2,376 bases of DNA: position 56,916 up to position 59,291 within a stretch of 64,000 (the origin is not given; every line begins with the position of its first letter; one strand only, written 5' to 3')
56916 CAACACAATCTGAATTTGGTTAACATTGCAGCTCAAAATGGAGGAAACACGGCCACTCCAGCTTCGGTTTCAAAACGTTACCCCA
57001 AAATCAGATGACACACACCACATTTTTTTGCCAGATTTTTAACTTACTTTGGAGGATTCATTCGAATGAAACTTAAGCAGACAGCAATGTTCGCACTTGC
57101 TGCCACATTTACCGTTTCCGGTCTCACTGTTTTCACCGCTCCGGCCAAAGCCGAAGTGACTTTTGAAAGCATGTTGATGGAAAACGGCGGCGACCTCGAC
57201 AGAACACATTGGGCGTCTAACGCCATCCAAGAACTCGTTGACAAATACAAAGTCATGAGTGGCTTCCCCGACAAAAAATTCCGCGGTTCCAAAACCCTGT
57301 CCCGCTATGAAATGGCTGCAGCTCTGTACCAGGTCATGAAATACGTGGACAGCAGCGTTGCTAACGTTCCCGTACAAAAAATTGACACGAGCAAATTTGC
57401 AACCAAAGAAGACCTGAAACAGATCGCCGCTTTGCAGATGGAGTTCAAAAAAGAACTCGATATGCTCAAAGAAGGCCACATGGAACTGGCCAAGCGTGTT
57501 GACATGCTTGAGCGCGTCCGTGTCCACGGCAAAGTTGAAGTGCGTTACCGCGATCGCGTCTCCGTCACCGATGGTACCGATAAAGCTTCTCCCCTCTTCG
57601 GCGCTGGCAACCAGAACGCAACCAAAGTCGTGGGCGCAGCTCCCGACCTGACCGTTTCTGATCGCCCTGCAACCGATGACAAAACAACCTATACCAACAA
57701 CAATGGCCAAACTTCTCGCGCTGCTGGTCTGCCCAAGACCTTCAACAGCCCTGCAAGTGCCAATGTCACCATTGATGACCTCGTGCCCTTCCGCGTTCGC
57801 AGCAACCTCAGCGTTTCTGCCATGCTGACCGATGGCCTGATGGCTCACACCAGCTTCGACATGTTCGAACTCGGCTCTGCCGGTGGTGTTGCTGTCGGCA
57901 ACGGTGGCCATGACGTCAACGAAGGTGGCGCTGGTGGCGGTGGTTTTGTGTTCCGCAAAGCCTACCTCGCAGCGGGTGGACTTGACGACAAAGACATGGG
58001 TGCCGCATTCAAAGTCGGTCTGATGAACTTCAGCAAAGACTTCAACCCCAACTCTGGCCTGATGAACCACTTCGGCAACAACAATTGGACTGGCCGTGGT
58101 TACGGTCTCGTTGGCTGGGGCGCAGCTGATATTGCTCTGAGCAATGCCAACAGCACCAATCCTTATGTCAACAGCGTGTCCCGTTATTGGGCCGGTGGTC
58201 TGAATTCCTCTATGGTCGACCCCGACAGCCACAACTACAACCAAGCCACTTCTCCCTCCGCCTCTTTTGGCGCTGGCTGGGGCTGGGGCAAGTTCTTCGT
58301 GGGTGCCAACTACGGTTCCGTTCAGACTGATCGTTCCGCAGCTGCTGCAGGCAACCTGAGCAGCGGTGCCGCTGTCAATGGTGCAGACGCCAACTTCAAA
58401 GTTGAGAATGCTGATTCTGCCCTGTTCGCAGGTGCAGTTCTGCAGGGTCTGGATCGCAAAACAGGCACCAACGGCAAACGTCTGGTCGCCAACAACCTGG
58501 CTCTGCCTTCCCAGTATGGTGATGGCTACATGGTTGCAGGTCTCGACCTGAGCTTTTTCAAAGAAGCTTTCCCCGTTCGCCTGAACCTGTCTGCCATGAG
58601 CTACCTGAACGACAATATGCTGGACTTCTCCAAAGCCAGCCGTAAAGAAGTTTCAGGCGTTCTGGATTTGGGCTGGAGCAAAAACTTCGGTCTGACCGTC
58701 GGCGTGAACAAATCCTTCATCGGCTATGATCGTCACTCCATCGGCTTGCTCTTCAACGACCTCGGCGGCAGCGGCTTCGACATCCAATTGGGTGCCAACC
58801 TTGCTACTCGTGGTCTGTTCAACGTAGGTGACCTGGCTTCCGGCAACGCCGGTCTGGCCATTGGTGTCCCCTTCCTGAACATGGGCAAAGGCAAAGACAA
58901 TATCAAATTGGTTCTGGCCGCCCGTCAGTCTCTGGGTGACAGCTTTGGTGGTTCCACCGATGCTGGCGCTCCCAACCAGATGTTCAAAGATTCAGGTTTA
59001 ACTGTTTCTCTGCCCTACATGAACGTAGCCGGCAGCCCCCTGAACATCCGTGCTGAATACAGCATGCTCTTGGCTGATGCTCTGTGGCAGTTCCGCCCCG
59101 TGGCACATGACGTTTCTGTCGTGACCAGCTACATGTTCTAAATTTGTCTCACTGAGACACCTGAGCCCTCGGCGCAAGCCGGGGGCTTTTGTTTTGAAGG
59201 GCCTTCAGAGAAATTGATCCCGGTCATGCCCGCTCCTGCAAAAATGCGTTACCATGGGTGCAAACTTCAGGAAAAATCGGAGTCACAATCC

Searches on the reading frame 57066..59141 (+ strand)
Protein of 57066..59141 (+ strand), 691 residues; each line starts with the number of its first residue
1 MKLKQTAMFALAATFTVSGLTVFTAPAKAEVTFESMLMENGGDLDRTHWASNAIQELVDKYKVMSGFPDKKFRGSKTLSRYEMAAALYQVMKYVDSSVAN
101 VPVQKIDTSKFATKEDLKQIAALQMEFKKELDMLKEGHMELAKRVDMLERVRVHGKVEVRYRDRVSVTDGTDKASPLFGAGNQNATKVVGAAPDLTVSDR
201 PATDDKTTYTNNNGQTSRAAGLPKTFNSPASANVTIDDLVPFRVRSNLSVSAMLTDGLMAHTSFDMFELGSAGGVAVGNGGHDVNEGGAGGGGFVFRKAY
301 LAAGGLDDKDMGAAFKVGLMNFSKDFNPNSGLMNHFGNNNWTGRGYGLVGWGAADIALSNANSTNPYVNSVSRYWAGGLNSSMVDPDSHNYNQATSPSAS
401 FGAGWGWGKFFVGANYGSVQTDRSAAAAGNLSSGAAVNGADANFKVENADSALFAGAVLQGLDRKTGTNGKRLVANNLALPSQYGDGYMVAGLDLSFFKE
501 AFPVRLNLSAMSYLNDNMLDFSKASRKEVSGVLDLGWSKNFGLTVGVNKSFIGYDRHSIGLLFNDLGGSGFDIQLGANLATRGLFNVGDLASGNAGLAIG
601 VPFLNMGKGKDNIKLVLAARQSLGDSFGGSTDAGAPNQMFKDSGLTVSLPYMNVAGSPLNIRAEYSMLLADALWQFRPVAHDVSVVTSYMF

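Call 5: search_protein_families(library=pfam, proteins=[window:57066-59141:+])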
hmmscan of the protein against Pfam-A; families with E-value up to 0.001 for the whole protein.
window:57066-59141:+ (691 aa): 1 family
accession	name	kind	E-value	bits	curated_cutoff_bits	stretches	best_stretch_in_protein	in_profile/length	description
PF00395.25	SLH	-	8.3e-07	29.3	20.8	1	43-84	4-44/44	S-layer homology domain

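Call 6: find_homologous_proteins(query=window:57066-59141:+, max_evalue=1e-10)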
Query window:57066-59141:+ (691 aa): 55 proteins with E <= 1e-10 among 8000 candidates.
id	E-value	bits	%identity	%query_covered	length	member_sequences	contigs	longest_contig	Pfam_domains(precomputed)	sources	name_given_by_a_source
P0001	0.0e+0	1505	98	100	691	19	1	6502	PF00395.26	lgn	-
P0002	0.0e+0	1447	95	100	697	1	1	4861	PF00395.26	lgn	-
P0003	0.0e+0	1374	91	100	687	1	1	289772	PF00395.26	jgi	jgi:hypothetical protein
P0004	0.0e+0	1347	88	100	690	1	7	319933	PF00395.26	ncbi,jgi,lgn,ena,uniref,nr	ncbi:hypothetical protein COW36_14560 [bacterium (Candidatus Blackallbacteria) CG17_big_fil_post_rev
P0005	0.0e+0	1300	84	100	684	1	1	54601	PF00395.26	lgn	-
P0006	0.0e+0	1290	83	100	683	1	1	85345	PF00395.26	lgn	-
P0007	0.0e+0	1213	80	100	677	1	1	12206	PF00395.26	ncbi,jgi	jgi:hypothetical protein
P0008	0.0e+0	1085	73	100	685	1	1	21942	PF00395.26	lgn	-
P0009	0.0e+0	1075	72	100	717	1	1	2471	PF00395.26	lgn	-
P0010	0.0e+0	1067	72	100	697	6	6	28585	PF00395.26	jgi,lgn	jgi:hypothetical protein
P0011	0.0e+0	1067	71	100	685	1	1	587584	PF00395.26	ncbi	ncbi:MAG: S-layer homology domain-containing protein [Candidatus Sericytochromatia bacterium]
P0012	0.0e+0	1051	71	100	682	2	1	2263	PF00395.26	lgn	-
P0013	0.0e+0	1039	68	100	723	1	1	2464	PF00395.26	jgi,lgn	-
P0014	0.0e+0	1039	69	100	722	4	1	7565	PF00395.26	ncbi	ncbi:MAG: S-layer homology domain-containing protein [Candidatus Sericytochromatia bacterium]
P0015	0.0e+0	1035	69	100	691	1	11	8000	PF00395.26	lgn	-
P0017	0.0e+0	1031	69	100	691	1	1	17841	PF00395.26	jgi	-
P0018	0.0e+0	1023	69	100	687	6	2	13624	PF00395.26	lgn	-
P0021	8.5e-296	1001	67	100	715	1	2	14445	PF00395.26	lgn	-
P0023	2.0e-291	987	66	100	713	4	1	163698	PF00395.26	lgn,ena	-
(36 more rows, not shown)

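Call 10: find_related_loci(query=A1, collection=genome_contigs, flank=3000)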
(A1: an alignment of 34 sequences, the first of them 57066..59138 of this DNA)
Query A1 (691 aa) in genome_contigs; peptide patterns used: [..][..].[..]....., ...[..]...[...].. (x = any residue, [..] = any of these).
74 stretches matched a pattern; 43 encode a relative of the query (tblastn E <= 1e-3); 40 distinct loci.
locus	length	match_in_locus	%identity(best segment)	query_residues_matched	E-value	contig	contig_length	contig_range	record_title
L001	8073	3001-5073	98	1-691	0e+0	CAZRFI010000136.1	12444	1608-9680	MAG TPA_asm: uncultured Candidatus Sericytochromatia bacterium isolate binchicken_co266_209 genome assembly, contig: NOD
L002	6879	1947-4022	96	1-691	0e+0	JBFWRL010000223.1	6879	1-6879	MAG: Candidatus Sericytochromatia bacterium isolate CA_2019_TPBF_205 NODE_43192_length_6879_cov_3.804354_TPBF, whole gen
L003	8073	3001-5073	95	1-691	0e+0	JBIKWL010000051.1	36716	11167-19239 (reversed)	MAG: Candidatus Sericytochromatia bacterium isolate ME2015-09-13_3300035666_group6_bin207 Rohwer_bin1392_scaffold_717_c1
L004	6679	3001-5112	66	1-691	0e+0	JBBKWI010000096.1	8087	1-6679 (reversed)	MAG: Candidatus Sericytochromatia bacterium isolate metabat_bins.305 k119_2973164, whole genome shotgun sequence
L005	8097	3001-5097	62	1-691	0e+0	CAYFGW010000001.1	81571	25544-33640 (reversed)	MAG TPA_asm: uncultured Candidatus Sericytochromatia bacterium isolate ERP003628_co1_38 genome assembly, contig: NODE_36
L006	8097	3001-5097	61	1-691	0e+0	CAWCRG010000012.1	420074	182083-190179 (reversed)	MAG: Candidatus Sericytochromatia bacterium isolate MFD03250.bin.2.6 genome assembly, contig: contig_22392, whole genome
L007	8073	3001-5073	98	1-691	0e+0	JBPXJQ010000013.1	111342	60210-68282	MAG: Candidatus Blackallbacteria bacterium isolate mt_P12 k141_154721, whole genome shotgun sequence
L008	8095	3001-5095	71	1-691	0e+0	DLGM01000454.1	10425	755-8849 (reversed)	MAG TPA_asm: Cyanobacteria bacterium UBA7694 UBA7694_contig_126774, whole genome shotgun sequence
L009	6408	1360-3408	51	22-691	0e+0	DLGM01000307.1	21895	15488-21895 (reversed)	MAG TPA_asm: Cyanobacteria bacterium UBA7694 UBA7694_contig_35827, whole genome shotgun sequence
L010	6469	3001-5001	50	27-691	0e+0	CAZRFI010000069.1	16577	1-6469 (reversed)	MAG TPA_asm: uncultured Candidatus Sericytochromatia bacterium isolate binchicken_co266_209 genome assembly, contig: NOD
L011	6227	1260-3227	50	33-687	0e+0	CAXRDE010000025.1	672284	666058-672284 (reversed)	MAG: Candidatus Sericytochromatia bacterium isolate CJ05B_2.89 genome assembly, contig: k141_810869, whole genome shotgu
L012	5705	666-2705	49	23-687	0e+0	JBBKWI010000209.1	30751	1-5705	MAG: Candidatus Sericytochromatia bacterium isolate metabat_bins.305 k119_3020595, whole genome shotgun sequence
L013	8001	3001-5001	49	27-691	0e+0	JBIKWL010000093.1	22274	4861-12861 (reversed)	MAG: Candidatus Sericytochromatia bacterium isolate ME2015-09-13_3300035666_group6_bin207 Rohwer_bin1392_scaffold_1800_c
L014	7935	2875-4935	69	1-691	0e+0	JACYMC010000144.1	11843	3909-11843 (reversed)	MAG: Candidatus Sericytochromatia bacterium isolate T60_A2020_004 NODE_3562_length_11843_cov_30.734, whole genome shotgu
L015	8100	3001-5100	62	1-691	0e+0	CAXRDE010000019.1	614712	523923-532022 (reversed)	MAG: Candidatus Sericytochromatia bacterium isolate CJ05B_2.89 genome assembly, contig: k141_593687, whole genome shotgu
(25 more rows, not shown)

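Call 11: find_related_loci(query=A1, collection=metagenome_contigs, flank=3000)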
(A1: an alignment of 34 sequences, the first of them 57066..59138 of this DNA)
Query A1 (691 aa) in metagenome_contigs; peptide patterns used: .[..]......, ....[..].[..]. (x = any residue, [..] = any of these).
492 stretches matched a pattern; 45 encode a relative of the query (tblastn E <= 1e-3); 45 distinct loci.
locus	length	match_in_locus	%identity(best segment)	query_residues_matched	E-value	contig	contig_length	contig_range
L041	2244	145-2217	98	1-691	0e+0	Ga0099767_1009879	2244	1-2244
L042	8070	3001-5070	88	1-691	0e+0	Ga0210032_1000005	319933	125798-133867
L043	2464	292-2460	68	1-691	0e+0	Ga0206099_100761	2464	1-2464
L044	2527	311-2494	66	1-691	0e+0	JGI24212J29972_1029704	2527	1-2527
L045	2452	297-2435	66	1-691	0e+0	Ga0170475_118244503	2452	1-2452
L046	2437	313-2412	66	1-691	0e+0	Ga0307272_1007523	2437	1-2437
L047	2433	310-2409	61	1-691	0e+0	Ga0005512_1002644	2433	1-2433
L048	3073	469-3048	48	1-691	0e+0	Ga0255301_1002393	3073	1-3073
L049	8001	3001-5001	49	27-691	0e+0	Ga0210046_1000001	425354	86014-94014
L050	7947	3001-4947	34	43-691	1e-91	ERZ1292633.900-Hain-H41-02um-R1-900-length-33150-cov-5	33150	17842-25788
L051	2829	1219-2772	34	1-495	1e-68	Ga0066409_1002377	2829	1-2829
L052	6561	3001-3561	33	1-182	2e-22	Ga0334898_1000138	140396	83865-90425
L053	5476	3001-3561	33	1-182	2e-22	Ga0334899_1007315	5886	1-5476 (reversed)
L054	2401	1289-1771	31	4-159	3e-19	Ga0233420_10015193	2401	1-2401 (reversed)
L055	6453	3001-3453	32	43-198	6e-18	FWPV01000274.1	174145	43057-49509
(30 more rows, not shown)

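Call 18: find_encoding_contigs(protein=P0005, flank=3000, max_places=1)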
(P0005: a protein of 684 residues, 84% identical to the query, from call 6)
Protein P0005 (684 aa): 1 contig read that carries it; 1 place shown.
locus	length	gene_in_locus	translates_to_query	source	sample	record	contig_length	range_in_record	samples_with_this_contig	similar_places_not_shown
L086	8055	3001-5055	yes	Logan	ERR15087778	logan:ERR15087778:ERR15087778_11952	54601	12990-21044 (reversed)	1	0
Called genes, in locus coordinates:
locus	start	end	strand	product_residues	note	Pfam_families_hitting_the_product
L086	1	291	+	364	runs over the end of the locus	-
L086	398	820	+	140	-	-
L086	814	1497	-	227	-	PF03372:Exo_endo_phos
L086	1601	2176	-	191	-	PF00156:Pribosyltran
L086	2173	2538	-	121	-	-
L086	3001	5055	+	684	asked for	PF00395:SLH (weak)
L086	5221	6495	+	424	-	PF02550:AcetylCoA_hydro, PF13336:AcetylCoA_hyd_C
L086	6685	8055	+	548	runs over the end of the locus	PF01553:Acyltransferase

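Call 19: find_encoding_contigs(protein=P0006, flank=3000, max_places=1)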
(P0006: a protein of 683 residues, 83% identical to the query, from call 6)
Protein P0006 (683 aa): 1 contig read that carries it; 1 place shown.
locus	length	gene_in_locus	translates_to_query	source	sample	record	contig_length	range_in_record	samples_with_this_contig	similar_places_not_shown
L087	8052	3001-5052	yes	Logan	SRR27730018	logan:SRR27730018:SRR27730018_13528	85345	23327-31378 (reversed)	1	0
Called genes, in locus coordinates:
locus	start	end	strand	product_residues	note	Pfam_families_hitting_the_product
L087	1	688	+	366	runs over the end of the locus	-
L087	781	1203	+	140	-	-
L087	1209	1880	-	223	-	PF03372:Exo_endo_phos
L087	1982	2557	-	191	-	PF00156:Pribosyltran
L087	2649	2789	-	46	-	-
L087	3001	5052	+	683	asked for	PF00395:SLH (weak)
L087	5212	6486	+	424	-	PF02550:AcetylCoA_hydro, PF13336:AcetylCoA_hyd_C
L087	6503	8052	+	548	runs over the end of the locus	PF01553:Acyltransferase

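Call 20: find_encoding_contigs(protein=P0007, flank=3000, max_places=1)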
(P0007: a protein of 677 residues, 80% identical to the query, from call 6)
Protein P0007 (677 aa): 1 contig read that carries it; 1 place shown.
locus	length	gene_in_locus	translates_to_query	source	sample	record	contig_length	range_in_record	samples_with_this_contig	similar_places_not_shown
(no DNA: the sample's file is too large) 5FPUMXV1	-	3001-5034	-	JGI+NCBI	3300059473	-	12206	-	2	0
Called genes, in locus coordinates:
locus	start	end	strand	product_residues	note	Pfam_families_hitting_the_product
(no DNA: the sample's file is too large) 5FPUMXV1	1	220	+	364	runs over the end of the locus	-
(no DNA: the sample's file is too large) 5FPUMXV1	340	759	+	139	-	-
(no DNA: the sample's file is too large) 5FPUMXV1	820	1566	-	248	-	PF03372:Exo_endo_phos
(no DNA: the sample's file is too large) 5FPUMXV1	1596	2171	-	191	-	PF00156:Pribosyltran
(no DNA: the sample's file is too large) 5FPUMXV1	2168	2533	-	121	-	-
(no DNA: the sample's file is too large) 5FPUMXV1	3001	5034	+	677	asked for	PF00395:SLH (weak)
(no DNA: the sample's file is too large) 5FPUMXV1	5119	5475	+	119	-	?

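Call 21: find_encoding_contigs(protein=P0008, flank=3000, max_places=1)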
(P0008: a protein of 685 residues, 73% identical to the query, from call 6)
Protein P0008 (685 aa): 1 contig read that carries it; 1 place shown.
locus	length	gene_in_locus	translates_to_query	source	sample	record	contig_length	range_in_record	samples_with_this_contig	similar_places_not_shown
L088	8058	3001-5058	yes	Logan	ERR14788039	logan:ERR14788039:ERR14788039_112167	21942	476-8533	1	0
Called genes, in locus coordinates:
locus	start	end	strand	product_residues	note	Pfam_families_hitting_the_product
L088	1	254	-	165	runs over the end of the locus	-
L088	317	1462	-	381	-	PF00515:TPR_1 (faint), PF13181:TPR_8 (faint), PF14559:TPR_19 (faint)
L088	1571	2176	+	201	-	PF03167:UDG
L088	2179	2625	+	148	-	PF00582:Usp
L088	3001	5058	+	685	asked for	PF00395:SLH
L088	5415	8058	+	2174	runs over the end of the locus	PF17957:Big_7 (faint)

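Call 22: find_encoding_contigs(protein=P0010, flank=3000, max_places=1)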
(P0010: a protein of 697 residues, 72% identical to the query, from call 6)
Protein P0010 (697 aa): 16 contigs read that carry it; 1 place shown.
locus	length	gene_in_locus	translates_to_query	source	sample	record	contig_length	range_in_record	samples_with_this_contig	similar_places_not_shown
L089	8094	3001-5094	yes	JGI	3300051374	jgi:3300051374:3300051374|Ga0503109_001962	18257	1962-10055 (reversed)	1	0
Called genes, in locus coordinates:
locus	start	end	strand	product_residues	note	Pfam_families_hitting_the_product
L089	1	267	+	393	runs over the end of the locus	PF00072:Response_reg, PF00512:HisKA (weak), PF02518:HATPase_c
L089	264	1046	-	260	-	PF12730:ABC2_membrane_4, PF10920:DUF2705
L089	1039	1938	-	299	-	PF00005:ABC_tran, PF13304:AAA_21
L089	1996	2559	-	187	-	PF00156:Pribosyltran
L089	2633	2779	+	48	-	-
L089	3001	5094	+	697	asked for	PF00395:SLH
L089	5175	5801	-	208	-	-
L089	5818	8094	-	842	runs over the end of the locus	PF17210:SdrD_B (weak), PF13620:CarboxypepD_reg (faint), PF16371:MetallophosN (faint)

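Call 23: find_encoding_contigs(protein=P0011, flank=3000, max_places=1)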
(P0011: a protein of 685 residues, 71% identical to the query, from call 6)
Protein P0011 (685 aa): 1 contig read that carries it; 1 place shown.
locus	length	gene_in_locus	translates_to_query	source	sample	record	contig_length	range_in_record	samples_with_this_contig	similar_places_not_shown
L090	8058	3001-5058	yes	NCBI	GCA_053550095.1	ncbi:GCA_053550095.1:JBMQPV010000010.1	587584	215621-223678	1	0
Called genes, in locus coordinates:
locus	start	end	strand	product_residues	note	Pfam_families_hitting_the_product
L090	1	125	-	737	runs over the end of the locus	PF01627:Hpt, PF02895:H-kinase_dim, PF02518:HATPase_c, PF01584:CheW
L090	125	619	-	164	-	-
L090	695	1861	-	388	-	PF14559:TPR_19 (faint)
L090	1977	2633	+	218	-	PF03167:UDG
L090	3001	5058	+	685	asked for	PF00395:SLH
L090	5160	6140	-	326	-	PF00072:Response_reg, PF00990:GGDEF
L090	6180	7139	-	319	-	-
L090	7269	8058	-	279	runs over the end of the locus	PF00351:Biopterin_H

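Call 24: find_encoding_contigs(protein=P0017, flank=3000, max_places=1)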
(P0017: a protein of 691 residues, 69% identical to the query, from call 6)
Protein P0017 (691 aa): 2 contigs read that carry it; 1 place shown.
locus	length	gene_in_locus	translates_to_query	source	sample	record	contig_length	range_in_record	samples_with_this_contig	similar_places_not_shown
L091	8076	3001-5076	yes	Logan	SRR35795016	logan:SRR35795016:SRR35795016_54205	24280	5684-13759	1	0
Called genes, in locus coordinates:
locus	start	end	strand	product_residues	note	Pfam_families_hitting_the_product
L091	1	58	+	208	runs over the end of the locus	PF21948:LplA-B_cat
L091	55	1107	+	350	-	PF01339:CheB_methylest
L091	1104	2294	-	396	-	PF02771:Acyl-CoA_dh_N, PF02770:Acyl-CoA_dh_M, PF00441:Acyl-CoA_dh_1, PF08028:Acyl-CoA_dh_2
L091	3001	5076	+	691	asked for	PF00395:SLH (weak)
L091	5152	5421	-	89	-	-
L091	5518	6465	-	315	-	-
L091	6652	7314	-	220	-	-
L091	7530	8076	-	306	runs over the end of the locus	-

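Call 25: find_encoding_contigs(protein=P0018, flank=3000, max_places=1)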
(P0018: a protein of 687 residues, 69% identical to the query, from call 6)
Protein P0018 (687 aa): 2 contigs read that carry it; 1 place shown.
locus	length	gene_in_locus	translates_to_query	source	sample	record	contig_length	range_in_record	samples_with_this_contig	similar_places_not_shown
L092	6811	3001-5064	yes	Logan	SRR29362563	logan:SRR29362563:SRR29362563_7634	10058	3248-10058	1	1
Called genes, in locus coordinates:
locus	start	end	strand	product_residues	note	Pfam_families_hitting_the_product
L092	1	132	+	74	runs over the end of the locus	-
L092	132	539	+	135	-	PF01850:PIN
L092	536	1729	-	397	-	PF02771:Acyl-CoA_dh_N, PF02770:Acyl-CoA_dh_M, PF00441:Acyl-CoA_dh_1, PF08028:Acyl-CoA_dh_2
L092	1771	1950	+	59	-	PF18765:Polbeta (weak), PF01909:NTP_transf_2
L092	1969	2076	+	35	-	-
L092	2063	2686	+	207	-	PF03167:UDG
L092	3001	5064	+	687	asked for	PF00395:SLH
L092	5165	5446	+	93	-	-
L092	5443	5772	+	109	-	PF12441:CopG_antitoxin (weak)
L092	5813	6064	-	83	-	-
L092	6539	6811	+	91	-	?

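Call 26: find_encoding_contigs(protein=P0021, flank=3000, max_places=1)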
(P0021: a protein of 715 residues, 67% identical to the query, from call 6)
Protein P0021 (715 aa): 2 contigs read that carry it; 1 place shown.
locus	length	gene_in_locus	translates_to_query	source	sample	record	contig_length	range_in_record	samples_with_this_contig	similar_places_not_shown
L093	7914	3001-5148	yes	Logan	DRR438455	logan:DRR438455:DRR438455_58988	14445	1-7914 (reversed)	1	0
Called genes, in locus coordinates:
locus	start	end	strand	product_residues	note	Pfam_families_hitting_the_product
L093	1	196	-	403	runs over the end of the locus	PF12844:HTH_19 (faint), PF13560:HTH_31, PF01381:HTH_3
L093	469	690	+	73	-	-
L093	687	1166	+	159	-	-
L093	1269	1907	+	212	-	PF03167:UDG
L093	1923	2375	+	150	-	PF00582:Usp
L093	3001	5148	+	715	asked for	PF00395:SLH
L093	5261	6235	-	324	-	PF00072:Response_reg, PF00990:GGDEF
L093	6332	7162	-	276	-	PF00351:Biopterin_H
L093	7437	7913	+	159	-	?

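Call 27: find_encoding_contigs(protein=P0023, flank=3000, max_places=1)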
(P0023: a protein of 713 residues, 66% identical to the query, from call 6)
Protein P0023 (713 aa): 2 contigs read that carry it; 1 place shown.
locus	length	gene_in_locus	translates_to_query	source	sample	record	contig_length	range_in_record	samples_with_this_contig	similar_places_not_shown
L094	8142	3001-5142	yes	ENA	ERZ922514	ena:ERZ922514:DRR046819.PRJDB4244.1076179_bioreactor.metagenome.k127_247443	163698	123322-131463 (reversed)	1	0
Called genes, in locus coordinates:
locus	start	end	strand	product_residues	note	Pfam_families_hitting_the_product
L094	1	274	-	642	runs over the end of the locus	PF08448:PAS_4 (faint), PF13426:PAS_9 (faint), PF08447:PAS_3, PF00512:HisKA, PF02518:HATPase_c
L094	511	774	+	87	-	-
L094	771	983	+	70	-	-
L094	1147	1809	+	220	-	PF03167:UDG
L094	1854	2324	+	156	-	PF00582:Usp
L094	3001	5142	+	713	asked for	PF00395:SLH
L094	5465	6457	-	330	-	PF00072:Response_reg, PF00990:GGDEF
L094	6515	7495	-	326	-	PF00072:Response_reg, PF00990:GGDEF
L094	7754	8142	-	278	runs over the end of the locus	PF00351:Biopterin_H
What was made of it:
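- The upstream neighbour varies: hpt plus the 121-aa ORF, Usp, UDG or an acyl-CoA dehydrogenase (calls 18-27).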

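Call 55: search_solved_structures(query=window:57066-59138:+, max_evalue=0.01)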
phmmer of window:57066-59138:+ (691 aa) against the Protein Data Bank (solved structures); distinct sequences matched with E-value up to 0.01: 1.
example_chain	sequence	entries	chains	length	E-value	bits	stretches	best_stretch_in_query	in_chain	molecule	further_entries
8bz2_A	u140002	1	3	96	0.00079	21.5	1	43-98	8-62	S-layer homology domain-containing protein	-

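Call 56: search_protein_families(library=ncbifam, proteins=[window:57066-59138:+], max_evalue=0.01)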
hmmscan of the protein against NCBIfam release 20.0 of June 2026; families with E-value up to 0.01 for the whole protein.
window:57066-59138:+ (691 aa): 1 family
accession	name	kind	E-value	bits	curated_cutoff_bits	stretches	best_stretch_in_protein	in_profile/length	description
NF033921.0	por_somb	subfamily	9.1e-19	67.5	100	1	43-150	9-110/485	iron uptake porin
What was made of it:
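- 57066..59141 (+): 691-aa SLH-domain outer-membrane beta-barrel protein (the porin). Pfam SLH (call 5). por_somb at 67 bits, below the cut-off (call 56).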

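Call 70: predict_structure(alignment_id=A1)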
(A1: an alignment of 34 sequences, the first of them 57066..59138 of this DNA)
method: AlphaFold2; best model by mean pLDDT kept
length: 691 residues; sequences in the alignment: 34
mean_pLDDT: 61.1   pTM: 0.56
mean pLDDT of the five models: 61.1, 57.6, 55.3, 53.8, 52.6
residues with pLDDT >= 90: 9; 70-90: 260; 50-70: 202; < 50: 220
segments of 3 or more residues with pLDDT < 50: 1-48, 62-78, 102-105, 220-239, 268-293, 341-343, 349-375, 420-466, 469-484, 631-636
pLDDT, mean of each block of 10 residues (from residue 1): 31 29 28 39 43 54 39 41 58 60 49 64 74 69 66 78 62 63 76 79 70 52 34 39 69 81 62 38 44 61 81 86 77 63 50 34 46 49 61 69 87 73 39 32 37 32 44 42 61 86 88 67 68 85 83 72 79 78 62 76 76 81 60 52 79 81 77 69 77 78
secondary structure, 60 per line:
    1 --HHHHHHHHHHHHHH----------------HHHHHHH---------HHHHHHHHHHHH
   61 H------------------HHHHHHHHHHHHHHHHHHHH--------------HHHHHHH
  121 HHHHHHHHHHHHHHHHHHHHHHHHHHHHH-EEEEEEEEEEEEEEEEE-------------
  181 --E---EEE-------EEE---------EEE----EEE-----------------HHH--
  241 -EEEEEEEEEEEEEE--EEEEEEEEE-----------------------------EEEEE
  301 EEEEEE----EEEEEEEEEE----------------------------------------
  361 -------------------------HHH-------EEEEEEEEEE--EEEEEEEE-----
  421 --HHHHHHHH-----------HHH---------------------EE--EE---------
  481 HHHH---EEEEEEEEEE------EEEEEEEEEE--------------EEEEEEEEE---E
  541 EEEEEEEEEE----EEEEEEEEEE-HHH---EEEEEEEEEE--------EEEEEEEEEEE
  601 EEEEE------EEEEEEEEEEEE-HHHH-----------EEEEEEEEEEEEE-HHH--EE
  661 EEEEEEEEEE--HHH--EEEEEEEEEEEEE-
elements in order (helices of 4 or more, strands of 3 or more residues): H3-16 H33-39 H49-61 H80-99 H114-149 E151-167 E187-189 E197-199 E209-211 E216-218 E242-255 E258-266 E296-306 E311-320 E396-405 E408-415 H423-430 H481-484 E488-497 E504-513 E528-536 E540-550 E555-564 E572-581 E590-605 E612-623 H625-628 E640-652 E659-670 E678-690
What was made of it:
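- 57066..59141 (+): The AF2 model has SLH, a coiled coil and a beta-barrel (call 70).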
